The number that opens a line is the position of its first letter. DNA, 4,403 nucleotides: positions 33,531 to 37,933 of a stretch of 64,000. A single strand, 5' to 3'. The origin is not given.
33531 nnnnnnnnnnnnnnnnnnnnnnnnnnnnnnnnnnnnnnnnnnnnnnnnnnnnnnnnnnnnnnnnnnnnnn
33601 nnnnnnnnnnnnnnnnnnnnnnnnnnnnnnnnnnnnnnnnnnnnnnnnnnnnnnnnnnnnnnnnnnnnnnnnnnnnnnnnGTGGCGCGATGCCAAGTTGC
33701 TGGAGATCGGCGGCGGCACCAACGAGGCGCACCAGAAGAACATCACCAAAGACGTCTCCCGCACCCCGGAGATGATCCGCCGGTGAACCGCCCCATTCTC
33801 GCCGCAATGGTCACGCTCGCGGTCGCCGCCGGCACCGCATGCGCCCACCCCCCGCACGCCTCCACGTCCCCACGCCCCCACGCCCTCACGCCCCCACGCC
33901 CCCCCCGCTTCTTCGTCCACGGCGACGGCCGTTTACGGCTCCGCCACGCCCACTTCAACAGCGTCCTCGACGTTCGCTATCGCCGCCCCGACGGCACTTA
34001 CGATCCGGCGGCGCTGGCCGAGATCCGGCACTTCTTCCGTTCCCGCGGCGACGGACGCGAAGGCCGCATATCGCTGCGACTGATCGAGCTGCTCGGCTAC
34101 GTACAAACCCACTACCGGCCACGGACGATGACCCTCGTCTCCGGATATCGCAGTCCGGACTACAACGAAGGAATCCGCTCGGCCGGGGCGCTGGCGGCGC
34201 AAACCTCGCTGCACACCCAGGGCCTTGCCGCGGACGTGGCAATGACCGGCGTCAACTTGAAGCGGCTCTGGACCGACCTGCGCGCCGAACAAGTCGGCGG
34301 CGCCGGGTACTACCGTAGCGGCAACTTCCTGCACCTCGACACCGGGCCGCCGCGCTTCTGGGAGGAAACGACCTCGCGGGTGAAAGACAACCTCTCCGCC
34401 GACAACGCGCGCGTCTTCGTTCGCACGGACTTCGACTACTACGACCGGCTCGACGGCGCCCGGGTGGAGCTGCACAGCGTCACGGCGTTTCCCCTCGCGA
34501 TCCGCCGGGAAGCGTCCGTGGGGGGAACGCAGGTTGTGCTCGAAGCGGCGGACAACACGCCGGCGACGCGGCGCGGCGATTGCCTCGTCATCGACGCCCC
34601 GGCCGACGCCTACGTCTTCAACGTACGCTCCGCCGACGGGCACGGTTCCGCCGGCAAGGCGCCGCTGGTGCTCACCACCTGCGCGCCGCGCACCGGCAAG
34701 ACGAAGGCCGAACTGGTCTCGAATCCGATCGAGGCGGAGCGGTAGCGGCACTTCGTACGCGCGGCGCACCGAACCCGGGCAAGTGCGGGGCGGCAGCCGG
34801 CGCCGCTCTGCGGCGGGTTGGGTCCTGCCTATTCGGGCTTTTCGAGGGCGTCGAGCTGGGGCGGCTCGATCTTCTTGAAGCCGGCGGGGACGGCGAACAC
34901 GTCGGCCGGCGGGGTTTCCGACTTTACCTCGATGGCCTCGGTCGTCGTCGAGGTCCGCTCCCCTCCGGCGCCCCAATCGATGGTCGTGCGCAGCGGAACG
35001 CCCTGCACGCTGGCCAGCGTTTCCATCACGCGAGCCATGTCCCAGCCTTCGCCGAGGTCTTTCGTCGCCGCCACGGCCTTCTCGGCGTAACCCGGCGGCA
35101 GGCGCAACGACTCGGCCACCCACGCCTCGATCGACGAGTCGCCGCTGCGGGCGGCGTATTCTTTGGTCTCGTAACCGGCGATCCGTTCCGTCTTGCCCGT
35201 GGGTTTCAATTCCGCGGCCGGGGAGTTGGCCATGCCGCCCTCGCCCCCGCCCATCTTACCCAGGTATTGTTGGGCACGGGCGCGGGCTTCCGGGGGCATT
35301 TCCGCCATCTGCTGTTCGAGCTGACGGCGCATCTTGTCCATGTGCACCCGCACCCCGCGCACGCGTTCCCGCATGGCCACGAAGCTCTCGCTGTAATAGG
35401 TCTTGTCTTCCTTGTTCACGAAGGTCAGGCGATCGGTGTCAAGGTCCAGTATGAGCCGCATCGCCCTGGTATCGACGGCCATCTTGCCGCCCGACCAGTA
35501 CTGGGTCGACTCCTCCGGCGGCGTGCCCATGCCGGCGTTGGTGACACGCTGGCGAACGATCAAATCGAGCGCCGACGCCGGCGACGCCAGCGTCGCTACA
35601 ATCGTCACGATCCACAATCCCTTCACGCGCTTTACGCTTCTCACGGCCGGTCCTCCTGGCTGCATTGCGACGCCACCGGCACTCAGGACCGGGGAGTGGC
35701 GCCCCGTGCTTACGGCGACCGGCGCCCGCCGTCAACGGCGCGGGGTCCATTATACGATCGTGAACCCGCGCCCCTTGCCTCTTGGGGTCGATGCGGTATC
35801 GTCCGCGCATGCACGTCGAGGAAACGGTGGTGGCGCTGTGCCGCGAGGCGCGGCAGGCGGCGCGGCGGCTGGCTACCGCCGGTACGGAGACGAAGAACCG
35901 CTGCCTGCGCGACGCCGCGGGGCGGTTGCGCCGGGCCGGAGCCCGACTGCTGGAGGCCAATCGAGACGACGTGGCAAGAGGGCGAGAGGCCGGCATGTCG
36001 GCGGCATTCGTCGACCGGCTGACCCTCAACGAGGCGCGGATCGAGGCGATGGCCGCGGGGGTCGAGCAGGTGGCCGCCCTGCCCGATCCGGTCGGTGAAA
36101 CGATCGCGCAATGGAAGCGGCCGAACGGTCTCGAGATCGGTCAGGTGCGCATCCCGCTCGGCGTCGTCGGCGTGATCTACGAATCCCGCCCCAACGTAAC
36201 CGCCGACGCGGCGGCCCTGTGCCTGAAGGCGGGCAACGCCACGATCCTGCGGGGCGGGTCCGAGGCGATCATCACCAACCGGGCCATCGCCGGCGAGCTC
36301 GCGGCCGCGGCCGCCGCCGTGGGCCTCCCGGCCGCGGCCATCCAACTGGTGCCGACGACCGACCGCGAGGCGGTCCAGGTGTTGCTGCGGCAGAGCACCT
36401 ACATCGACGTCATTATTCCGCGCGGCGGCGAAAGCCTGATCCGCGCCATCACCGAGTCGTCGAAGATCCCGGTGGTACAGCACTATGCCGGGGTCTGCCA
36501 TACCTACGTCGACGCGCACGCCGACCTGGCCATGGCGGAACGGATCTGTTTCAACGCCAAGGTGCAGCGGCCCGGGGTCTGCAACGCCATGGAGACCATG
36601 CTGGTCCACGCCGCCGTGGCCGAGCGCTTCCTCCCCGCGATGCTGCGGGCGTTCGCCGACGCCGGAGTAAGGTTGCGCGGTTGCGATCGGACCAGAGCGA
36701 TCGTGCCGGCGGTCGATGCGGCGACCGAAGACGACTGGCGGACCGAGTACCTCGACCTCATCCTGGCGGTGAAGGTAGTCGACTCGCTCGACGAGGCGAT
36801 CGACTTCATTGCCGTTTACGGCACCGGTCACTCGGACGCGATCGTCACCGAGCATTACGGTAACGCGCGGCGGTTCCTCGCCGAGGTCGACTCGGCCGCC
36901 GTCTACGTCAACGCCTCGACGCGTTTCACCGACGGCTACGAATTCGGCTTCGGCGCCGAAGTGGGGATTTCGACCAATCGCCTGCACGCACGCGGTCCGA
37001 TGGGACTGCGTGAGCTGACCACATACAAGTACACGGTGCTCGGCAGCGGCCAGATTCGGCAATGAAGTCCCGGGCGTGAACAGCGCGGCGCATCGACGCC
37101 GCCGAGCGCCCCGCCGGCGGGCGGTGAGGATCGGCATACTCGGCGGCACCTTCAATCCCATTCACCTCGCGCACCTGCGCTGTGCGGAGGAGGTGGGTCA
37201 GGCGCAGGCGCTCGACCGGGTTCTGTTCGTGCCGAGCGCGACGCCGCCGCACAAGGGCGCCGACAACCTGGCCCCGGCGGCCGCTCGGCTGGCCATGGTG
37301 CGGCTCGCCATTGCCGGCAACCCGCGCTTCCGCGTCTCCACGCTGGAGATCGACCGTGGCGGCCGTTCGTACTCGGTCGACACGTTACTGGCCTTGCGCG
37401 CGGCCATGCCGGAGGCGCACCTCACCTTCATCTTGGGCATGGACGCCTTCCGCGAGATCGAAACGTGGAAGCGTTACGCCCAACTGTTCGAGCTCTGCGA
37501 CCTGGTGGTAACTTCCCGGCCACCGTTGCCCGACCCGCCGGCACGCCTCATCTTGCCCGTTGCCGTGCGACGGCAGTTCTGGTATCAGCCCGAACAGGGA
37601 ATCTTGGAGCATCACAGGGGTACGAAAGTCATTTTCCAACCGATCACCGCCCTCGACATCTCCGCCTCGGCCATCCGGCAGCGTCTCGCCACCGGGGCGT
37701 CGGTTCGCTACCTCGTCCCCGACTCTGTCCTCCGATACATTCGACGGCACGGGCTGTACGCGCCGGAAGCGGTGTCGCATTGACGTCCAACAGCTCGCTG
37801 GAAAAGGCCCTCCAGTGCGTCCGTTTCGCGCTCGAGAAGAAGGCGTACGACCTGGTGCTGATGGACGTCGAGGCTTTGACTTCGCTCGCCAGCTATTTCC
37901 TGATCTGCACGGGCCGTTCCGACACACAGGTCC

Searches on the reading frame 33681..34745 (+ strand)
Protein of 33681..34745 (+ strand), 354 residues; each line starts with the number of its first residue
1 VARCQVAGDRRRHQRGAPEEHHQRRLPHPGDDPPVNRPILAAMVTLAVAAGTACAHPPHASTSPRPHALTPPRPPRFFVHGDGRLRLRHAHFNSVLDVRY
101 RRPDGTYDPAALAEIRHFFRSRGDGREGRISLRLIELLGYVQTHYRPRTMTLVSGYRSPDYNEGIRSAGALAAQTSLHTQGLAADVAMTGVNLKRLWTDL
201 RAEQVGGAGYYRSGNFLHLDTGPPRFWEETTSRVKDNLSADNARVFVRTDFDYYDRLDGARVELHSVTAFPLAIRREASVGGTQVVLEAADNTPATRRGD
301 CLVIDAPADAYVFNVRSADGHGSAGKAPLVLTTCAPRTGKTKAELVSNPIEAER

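Call 12: search_protein_families(library=pfam, proteins=[window:33681-34745:+], max_evalue=0.01)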
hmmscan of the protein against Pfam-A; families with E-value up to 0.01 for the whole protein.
window:33681-34745:+ (354 aa): 2 families
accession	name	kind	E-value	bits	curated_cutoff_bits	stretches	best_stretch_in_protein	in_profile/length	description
PF05951.18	Peptidase_M15_2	-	2.8e-23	82.8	27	1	85-227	9-153/153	Bacterial protein of unknown function (DUF882)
PF08291.16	Peptidase_M15_3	-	4.3e-12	46.6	23.2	1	126-220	16-108/108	Peptidase M15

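Call 59: search_protein_families(library=ncbifam, proteins=[window:33783-34745:+], max_evalue=0.01)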
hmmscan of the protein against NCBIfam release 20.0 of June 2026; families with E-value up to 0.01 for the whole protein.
window:33783-34745:+ (320 aa): 1 family
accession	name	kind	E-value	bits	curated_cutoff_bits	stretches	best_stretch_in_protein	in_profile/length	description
NF053624.1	PtglEndpepMepK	equivalog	6.6e-26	91.2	185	1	51-193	34-176/176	peptidoglycan L,D-endopeptidase MepK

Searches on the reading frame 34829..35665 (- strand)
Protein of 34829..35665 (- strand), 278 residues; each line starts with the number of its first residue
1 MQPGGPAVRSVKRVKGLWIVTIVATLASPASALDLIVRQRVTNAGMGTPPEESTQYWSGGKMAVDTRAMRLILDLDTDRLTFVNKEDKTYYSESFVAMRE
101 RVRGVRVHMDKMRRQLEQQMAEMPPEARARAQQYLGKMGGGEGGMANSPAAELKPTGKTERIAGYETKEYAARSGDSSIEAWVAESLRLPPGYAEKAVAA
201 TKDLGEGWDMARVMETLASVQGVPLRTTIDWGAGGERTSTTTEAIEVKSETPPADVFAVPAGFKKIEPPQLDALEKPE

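Call 12: search_protein_families(library=pfam, proteins=[window:34829-35665:-], max_evalue=0.01)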
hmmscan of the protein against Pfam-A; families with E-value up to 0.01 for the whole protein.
window:34829-35665:- (278 aa): 1 family
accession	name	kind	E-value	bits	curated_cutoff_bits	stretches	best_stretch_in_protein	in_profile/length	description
PF14371.13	DUF4412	-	1.6e-09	38.3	21.6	1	151-263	87-191/191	Domain of unknown function (DUF4412)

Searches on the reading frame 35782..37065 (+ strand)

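Call 12: search_protein_families(library=pfam, proteins=[window:35782-37065:+], max_evalue=0.01)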
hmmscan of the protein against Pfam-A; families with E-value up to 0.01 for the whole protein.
window:35782-37065:+ (427 aa): 1 family
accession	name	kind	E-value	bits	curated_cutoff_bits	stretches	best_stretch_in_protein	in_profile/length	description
PF00171.27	Aldedh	-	7.7e-21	74.6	23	2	13-295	28-297/461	Aldehyde dehydrogenase family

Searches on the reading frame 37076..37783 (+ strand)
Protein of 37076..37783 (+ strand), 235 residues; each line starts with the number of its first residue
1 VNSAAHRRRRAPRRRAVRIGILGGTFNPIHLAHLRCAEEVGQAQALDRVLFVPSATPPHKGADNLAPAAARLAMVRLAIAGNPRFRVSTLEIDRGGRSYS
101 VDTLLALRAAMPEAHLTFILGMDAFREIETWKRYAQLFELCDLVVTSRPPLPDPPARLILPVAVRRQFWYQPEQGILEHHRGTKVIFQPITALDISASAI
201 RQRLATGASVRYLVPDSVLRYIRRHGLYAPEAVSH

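Call 12: search_protein_families(library=pfam, proteins=[window:37076-37783:+], max_evalue=0.01)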
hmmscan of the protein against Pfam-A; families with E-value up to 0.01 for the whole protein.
window:37076-37783:+ (235 aa): 1 family
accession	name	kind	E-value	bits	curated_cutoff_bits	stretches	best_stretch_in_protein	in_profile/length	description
PF01467.32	CTP_transf_like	-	6.3e-21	75.4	21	1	21-203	1-133/133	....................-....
